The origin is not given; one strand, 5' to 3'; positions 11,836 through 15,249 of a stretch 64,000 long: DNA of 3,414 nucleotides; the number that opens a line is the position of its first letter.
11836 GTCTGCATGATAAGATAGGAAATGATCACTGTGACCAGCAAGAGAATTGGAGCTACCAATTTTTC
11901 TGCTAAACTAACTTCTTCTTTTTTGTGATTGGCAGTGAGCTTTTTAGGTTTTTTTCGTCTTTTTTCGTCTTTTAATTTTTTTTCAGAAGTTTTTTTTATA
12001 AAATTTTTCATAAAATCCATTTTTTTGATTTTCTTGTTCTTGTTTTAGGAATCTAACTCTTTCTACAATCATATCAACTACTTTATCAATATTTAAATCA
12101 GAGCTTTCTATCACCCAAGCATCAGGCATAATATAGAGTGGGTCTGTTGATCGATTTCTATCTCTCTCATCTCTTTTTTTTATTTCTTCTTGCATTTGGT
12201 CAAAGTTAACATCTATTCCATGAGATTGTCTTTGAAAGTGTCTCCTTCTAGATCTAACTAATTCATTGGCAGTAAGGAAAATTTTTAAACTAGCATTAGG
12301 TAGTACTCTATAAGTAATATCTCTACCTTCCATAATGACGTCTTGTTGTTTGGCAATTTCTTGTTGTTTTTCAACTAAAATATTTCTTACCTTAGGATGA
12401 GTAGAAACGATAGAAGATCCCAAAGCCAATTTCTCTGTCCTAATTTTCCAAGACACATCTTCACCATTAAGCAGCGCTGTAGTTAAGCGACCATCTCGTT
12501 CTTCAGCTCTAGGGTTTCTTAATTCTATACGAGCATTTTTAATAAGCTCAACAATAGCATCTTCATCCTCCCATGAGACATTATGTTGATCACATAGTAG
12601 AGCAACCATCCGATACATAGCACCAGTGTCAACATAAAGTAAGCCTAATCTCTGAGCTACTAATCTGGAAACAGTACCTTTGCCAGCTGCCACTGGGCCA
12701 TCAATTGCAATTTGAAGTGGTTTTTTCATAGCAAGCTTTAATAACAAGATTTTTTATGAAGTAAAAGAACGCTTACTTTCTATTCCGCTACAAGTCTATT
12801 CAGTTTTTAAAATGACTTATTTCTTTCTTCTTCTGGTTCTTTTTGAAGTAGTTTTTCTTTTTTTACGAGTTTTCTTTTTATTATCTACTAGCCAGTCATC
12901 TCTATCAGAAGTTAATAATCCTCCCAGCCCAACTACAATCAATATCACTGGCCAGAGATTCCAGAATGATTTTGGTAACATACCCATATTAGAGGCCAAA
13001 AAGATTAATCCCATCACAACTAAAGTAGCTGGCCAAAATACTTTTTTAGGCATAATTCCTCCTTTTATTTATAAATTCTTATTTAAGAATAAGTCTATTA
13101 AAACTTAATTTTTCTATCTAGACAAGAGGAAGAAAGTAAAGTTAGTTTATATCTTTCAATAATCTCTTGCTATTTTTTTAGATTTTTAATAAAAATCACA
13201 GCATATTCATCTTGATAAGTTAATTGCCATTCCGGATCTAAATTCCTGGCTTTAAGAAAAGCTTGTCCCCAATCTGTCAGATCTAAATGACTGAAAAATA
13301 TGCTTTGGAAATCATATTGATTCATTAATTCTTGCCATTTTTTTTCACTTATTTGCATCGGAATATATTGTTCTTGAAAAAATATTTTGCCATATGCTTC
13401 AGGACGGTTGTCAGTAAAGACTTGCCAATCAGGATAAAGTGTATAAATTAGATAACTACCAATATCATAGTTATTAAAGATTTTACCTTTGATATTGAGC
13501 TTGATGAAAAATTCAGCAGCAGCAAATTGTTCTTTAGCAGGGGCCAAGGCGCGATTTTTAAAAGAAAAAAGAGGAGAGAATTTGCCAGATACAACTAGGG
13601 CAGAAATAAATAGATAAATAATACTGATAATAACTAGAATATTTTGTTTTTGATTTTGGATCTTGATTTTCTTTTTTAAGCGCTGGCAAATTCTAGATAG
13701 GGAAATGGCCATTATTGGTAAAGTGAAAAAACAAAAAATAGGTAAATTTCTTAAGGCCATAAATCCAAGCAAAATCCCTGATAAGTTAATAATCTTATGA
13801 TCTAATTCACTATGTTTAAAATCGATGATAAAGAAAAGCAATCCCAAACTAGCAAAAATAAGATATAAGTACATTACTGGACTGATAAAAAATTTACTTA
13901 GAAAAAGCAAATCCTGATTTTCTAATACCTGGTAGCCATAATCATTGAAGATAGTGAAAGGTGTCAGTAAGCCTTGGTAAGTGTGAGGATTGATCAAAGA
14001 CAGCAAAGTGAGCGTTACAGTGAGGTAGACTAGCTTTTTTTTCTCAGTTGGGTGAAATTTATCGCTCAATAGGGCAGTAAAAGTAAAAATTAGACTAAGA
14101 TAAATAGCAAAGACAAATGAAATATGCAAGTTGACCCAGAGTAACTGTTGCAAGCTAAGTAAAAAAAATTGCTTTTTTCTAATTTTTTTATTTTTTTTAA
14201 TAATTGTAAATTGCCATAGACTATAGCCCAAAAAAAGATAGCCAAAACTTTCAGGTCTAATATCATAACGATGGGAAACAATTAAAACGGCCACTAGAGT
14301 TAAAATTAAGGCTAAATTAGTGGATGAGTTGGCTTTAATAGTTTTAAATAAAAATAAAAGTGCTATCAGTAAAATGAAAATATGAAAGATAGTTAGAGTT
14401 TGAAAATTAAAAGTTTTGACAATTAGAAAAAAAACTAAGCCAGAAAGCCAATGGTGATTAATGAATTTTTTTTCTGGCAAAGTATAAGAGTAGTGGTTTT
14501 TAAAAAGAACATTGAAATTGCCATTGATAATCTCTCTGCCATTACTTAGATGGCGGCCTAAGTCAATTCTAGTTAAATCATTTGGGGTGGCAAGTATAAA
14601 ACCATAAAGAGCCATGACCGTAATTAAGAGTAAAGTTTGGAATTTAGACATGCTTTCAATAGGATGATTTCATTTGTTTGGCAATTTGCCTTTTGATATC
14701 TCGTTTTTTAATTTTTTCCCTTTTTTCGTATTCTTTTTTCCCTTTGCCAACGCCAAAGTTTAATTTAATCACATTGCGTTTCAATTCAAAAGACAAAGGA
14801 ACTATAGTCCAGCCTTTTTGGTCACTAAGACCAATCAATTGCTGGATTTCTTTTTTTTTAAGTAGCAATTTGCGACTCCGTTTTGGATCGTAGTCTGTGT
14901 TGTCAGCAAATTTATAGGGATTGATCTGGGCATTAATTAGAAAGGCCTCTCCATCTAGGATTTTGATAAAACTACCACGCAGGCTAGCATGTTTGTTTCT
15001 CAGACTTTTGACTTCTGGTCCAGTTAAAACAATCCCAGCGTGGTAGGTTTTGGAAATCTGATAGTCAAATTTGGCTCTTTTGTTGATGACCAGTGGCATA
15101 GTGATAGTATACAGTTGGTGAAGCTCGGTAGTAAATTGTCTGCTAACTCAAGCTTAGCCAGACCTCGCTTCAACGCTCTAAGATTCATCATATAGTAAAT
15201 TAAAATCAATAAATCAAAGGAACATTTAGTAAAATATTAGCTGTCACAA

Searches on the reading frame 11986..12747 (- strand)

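Call 24: search_protein_families(library=pfam, proteins=[window:11986-12747:-], max_evalue=0.1)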
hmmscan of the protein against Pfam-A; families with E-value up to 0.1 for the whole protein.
window:11986-12747:- (254 aa): 8 families
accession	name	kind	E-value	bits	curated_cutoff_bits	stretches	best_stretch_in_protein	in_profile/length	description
PF02224.24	Cytidylate_kin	-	2.2e-68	230.5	26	1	13-231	1-209/211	Cytidylate kinase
PF13189.12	Cytidylate_kin2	-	3.9e-07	30.8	28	1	13-199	2-153/176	Cytidylate kinase-like family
PF13238.12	AAA_18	-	0.00098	20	29.4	1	13-168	1-107/128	AAA domain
PF13207.12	AAA_17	-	0.012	16.3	27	1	17-68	2-57/136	AAA domain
PF01202.28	SKI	-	0.021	15.4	22.1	0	20-41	2-23/159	Shikimate kinase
PF01121.26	CoaE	-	0.039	14.1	27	0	13-49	3-38/180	Dephospho-CoA kinase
PF00406.28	ADK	-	0.051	14.1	26.8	0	17-47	3-33/151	Adenylate kinase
PF10809.13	DUF2732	-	0.068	13.6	25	0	59-89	11-41/75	Protein of unknown function (DUF2732)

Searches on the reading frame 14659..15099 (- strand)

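Call 25: search_protein_families(library=pfam, proteins=[window:14659-15099:-], max_evalue=0.1)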
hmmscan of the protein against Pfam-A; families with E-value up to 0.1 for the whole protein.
window:14659-15099:- (147 aa): 1 family
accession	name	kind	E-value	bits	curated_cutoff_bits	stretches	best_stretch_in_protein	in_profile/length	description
PF01668.23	SmpB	-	6.9e-51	172.4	27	1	5-144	3-142/143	SmpB protein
